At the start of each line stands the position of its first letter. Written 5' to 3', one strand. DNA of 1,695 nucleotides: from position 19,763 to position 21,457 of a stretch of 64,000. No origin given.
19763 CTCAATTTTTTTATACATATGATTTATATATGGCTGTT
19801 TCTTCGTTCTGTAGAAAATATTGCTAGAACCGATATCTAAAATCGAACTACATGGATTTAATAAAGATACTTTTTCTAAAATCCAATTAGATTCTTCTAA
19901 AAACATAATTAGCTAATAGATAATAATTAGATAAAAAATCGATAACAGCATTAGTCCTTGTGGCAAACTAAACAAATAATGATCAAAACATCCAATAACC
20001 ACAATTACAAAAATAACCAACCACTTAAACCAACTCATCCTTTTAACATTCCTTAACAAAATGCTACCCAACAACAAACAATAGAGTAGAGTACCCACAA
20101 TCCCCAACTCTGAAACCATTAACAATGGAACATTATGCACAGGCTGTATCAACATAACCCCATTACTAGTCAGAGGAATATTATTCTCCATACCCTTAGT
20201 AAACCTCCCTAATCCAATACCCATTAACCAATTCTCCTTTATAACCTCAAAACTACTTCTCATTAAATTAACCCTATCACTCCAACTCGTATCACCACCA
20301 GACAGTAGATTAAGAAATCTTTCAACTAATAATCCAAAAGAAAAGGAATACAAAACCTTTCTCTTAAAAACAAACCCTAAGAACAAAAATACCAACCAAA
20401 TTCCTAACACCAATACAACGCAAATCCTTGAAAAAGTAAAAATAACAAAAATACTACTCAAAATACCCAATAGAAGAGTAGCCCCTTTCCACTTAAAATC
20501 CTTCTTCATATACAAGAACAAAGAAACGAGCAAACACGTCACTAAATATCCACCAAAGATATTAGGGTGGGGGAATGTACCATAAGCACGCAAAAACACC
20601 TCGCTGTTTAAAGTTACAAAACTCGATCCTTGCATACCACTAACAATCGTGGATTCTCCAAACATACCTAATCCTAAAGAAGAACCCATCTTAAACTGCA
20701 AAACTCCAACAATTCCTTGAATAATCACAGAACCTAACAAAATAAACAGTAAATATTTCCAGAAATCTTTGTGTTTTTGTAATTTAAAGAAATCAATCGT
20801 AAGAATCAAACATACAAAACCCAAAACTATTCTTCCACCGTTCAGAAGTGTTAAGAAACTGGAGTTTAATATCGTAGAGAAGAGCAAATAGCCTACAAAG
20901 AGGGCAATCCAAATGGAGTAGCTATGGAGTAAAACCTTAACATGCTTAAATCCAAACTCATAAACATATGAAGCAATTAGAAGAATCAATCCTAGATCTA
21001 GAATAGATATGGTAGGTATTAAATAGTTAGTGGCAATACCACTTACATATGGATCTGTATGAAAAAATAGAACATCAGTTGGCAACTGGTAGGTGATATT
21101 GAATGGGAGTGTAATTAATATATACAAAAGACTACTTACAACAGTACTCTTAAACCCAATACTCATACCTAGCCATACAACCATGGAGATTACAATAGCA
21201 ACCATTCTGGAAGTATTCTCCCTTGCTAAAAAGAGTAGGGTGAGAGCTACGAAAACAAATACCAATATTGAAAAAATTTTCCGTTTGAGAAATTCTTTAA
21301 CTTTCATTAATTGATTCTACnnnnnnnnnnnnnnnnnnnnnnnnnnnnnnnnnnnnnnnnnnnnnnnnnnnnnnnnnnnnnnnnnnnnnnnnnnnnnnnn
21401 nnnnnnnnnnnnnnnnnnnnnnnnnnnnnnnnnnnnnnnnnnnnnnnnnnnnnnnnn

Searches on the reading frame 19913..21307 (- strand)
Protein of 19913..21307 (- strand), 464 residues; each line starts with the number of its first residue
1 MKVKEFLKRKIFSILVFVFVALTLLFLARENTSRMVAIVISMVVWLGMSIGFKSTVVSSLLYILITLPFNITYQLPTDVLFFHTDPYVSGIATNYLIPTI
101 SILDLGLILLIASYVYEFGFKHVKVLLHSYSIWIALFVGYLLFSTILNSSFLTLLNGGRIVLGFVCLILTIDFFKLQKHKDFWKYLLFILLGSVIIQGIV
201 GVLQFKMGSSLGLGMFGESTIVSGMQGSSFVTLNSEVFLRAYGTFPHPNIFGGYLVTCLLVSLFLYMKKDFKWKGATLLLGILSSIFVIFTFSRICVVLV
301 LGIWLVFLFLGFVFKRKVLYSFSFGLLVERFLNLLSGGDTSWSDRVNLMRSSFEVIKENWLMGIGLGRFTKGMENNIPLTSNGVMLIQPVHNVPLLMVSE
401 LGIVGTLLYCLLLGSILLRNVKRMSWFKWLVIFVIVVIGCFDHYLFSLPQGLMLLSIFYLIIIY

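Call 29: search_protein_families(library=pfam, proteins=[window:19913-21307:-], max_evalue=0.0001)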
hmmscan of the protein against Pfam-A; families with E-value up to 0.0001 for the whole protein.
window:19913-21307:- (464 aa): 1 family
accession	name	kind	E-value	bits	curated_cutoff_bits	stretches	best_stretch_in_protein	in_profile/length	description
PF04932.20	Wzy_C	-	1.5e-12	48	31.7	1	281-410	3-149/149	O-Antigen ligase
